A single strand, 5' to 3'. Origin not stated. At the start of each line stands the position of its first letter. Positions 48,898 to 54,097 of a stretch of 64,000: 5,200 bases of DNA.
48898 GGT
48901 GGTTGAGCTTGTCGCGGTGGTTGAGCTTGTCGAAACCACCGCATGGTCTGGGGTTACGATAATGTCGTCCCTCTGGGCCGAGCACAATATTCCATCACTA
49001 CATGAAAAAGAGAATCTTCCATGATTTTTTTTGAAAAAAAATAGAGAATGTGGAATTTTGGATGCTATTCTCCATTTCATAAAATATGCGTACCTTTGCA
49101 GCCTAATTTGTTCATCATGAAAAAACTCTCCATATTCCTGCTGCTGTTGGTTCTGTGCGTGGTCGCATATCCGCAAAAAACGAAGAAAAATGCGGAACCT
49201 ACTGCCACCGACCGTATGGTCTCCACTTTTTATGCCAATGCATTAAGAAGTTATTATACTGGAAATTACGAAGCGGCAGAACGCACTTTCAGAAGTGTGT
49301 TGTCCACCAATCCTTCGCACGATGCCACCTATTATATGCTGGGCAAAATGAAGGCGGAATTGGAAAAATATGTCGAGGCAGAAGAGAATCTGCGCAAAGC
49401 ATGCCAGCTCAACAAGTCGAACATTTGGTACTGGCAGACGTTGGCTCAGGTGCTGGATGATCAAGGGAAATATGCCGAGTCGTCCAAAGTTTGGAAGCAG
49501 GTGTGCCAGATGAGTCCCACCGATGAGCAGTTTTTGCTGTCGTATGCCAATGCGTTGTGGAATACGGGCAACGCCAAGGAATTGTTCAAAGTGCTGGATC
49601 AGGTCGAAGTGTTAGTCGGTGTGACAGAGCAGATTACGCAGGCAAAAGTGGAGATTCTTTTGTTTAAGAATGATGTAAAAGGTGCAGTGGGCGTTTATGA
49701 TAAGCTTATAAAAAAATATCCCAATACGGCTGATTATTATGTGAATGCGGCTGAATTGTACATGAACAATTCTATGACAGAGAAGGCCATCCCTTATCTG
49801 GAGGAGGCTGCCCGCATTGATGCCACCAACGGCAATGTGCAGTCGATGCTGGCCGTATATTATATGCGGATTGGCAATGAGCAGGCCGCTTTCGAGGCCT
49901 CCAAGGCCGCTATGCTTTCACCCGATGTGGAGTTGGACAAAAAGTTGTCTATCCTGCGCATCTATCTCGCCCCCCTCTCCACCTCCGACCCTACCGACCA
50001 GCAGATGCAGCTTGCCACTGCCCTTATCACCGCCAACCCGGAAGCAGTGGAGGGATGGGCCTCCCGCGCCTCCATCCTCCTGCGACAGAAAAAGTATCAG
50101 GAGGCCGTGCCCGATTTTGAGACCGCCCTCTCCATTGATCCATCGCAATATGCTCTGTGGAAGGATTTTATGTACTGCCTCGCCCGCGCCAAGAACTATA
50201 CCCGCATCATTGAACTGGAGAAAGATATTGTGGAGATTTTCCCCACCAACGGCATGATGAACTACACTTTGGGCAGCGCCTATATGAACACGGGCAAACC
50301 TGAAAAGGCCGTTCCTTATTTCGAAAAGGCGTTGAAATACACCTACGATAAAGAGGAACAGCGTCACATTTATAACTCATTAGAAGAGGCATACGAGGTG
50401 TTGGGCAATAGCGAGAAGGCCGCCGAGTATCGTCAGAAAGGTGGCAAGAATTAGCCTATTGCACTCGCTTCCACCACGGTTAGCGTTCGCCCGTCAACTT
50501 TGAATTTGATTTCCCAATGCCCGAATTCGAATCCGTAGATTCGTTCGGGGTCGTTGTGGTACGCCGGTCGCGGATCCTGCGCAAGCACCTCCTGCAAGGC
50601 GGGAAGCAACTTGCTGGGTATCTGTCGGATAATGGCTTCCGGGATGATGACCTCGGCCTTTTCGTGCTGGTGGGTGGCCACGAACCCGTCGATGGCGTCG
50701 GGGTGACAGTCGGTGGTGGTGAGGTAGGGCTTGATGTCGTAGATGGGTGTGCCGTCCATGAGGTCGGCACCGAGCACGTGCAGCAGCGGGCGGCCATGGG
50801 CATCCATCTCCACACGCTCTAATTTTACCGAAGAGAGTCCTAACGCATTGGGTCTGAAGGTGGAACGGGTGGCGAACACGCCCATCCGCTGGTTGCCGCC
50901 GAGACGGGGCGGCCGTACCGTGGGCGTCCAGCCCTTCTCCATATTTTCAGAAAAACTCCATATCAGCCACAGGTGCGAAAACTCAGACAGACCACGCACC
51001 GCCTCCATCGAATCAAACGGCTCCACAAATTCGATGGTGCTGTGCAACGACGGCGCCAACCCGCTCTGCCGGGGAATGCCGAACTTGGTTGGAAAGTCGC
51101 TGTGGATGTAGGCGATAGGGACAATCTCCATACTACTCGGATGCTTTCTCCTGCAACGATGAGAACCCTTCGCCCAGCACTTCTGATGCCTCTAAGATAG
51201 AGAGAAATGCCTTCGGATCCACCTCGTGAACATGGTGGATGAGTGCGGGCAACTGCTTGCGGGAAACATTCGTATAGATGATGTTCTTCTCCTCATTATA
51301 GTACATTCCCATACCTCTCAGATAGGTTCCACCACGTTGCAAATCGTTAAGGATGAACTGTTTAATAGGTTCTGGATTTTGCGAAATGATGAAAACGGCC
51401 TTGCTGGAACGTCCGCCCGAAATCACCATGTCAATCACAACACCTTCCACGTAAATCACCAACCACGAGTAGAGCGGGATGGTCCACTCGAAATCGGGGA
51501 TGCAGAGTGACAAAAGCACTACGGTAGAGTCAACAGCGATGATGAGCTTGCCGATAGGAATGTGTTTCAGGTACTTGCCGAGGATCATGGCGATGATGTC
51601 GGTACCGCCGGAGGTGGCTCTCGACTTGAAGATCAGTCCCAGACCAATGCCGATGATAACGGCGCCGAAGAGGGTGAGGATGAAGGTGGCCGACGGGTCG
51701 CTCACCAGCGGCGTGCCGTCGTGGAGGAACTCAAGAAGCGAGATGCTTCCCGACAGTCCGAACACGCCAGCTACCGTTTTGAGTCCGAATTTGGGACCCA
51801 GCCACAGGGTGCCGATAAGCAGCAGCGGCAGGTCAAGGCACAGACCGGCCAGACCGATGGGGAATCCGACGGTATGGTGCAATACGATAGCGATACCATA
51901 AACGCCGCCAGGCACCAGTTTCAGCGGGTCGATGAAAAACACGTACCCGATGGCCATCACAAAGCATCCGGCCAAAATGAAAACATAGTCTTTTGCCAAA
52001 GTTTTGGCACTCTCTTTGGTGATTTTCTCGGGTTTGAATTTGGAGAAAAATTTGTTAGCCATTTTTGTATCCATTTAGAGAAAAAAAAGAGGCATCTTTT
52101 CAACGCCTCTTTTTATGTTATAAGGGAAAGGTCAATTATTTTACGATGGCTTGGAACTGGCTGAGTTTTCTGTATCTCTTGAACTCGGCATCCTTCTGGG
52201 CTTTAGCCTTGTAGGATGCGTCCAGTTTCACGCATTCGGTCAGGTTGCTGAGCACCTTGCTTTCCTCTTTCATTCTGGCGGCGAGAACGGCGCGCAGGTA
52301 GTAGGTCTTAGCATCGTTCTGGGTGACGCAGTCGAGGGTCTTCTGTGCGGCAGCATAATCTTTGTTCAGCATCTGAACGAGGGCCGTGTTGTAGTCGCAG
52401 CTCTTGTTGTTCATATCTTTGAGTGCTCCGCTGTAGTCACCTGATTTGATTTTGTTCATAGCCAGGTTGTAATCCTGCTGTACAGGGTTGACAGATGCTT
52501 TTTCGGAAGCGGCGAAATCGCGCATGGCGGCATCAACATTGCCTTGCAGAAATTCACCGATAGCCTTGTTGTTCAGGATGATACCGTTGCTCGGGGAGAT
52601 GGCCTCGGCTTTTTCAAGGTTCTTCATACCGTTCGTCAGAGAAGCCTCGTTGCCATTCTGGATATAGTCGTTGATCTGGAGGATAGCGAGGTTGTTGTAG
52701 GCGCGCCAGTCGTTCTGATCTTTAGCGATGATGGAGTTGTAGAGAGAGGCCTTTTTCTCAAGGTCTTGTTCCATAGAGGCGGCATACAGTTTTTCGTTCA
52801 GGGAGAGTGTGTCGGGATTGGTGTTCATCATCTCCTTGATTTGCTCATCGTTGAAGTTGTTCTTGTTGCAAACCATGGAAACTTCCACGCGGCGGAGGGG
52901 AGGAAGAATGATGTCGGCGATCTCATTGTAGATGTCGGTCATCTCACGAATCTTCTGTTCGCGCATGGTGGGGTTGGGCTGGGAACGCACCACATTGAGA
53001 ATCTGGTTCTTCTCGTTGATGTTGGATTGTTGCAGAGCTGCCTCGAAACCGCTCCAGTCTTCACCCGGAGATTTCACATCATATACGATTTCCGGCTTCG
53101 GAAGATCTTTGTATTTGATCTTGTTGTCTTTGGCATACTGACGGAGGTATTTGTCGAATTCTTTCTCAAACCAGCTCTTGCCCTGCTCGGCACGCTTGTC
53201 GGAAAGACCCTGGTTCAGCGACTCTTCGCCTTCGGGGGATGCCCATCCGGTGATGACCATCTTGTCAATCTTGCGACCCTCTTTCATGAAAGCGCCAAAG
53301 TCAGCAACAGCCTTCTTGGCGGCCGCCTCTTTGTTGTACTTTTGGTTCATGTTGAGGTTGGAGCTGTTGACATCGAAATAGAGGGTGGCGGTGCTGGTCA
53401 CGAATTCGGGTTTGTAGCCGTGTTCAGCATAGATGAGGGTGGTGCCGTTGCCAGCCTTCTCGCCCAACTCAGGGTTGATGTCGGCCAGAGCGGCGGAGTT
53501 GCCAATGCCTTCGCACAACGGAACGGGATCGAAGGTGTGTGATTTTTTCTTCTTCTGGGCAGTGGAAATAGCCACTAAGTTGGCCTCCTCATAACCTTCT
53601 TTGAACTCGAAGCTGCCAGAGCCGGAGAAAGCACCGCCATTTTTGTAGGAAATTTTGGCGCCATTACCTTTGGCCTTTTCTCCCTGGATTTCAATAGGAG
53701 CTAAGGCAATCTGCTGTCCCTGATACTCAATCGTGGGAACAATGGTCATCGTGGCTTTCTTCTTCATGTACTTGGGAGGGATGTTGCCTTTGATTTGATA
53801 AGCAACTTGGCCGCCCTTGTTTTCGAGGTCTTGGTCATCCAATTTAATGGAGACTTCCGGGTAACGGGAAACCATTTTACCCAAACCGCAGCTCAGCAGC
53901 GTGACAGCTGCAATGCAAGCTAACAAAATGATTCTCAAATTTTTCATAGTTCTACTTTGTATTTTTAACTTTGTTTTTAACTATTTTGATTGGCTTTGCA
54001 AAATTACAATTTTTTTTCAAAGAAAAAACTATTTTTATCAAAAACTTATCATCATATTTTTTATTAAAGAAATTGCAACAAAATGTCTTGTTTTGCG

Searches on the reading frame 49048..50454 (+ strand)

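Call 20: search_protein_families(library=pfam, proteins=[window:49048-50454:+], max_evalue=0.001)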
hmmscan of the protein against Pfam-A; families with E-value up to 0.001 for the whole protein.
window:49048-50454:+ (468 aa): 24 families
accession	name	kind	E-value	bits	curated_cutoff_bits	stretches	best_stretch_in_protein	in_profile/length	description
PF07719.23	TPR_2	-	8.2e-34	113.4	27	2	335-366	2-33/34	Tetratricopeptide repeat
PF13428.12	TPR_14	-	1.2e-30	103.3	23.5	0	335-372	2-39/44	Tetratricopeptide repeat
PF00515.34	TPR_1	-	2.1e-29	100.6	27.8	2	335-366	2-33/34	Tetratricopeptide repeat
PF13181.12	TPR_8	-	1.4e-28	97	25.7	3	405-431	4-30/34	Tetratricopeptide repeat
PF13432.12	TPR_16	-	5.1e-28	97.6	32.7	2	323-366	20-63/65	Tetratricopeptide repeat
PF14559.12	TPR_19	-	4.7e-26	91.3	25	1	344-384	1-41/68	Tetratricopeptide repeat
PF13431.12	TPR_17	-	1.5e-20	72.1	24.4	0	217-248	2-33/34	Tetratricopeptide repeat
PF13414.12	TPR_11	-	7.9e-18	64.3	26.8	0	138-174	6-42/42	TPR repeat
PF13424.12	TPR_12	-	1.8e-17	63.7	30.1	1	404-461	5-67/77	Tetratricopeptide repeat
PF13176.12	TPR_7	-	2.8e-14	52.3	27.9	0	408-436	5-33/36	Tetratricopeptide repeat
PF23914.1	TPR_CcmH_CycH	-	7.8e-14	52.3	42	0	115-179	39-103/158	Cytochrome c-type biogenesis protein H TPR domain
PF13374.12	TPR_10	-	6.4e-13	48.7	27.5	0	408-430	8-30/42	Tetratricopeptide repeat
PF13429.12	TPR_15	-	2.2e-11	44.2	26.2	1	337-464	149-273/280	Tetratricopeptide repeat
PF13371.12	TPR_9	-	3.9e-10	40.1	35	0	325-366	20-61/73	Tetratricopeptide repeat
PF13174.12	TPR_6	-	5e-10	39.8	26.3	0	206-227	11-33/33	Tetratricopeptide repeat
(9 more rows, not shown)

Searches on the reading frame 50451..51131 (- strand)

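Call 46: search_protein_families(library=pfam, proteins=[window:50451-51131:-], max_evalue=0.001)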
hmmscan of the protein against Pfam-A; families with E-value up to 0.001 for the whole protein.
window:50451-51131:- (226 aa): 2 families
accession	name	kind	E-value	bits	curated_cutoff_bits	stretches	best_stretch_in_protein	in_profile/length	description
PF01980.22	TrmO_N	-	1.4e-43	148.3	26.8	1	18-141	1-116/116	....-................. O N-terminal domain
PF18389.7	TrmO_C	-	3.6e-12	46.7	27.1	1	171-213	21-65/65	TrmO C-terminal domain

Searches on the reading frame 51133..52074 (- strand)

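Call 20: search_protein_families(library=pfam, proteins=[window:51133-52074:-], max_evalue=0.001)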
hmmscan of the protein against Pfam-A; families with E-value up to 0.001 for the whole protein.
window:51133-52074:- (313 aa): 2 families
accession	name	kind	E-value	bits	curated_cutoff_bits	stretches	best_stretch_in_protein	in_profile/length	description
PF02588.21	YitT_membrane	-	1.6e-55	188.2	24.3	1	29-241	1-204/205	Uncharacterised 5xTM membrane BCR, YitT family COG1284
PF10035.14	DUF2179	-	3e-19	69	22.8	1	247-301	1-55/55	Uncharacterized protein conserved in bacteria (DUF2179)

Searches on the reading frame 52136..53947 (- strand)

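Call 20: search_protein_families(library=pfam, proteins=[window:52136-53947:-], max_evalue=0.001)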
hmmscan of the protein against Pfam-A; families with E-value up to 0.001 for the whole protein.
window:52136-53947:- (603 aa): 1 family
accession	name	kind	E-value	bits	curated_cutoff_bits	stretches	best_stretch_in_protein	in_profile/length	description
PF13431.12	TPR_17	-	0.00035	21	24.4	0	402-426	1-25/34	Tetratricopeptide repeat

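Call 50: search_protein_families(library=ncbifam, proteins=[window:52136-53947:-], max_evalue=0.001)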
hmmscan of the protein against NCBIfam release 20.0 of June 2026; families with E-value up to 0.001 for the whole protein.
window:52136-53947:- (603 aa): 2 families
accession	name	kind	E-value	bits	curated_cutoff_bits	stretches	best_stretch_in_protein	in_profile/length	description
NF047558.1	TPR_END_plus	domain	4.3e-10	39.4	32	1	549-603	2-56/56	TPR end-of-group domain-containing protein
TIGR02917.1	PEP_TPR_lipo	equivalog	1.5e-05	23.1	312.2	1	436-512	378-454/899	XrtA/PEP-CTERM system TPR-repeat protein PrsT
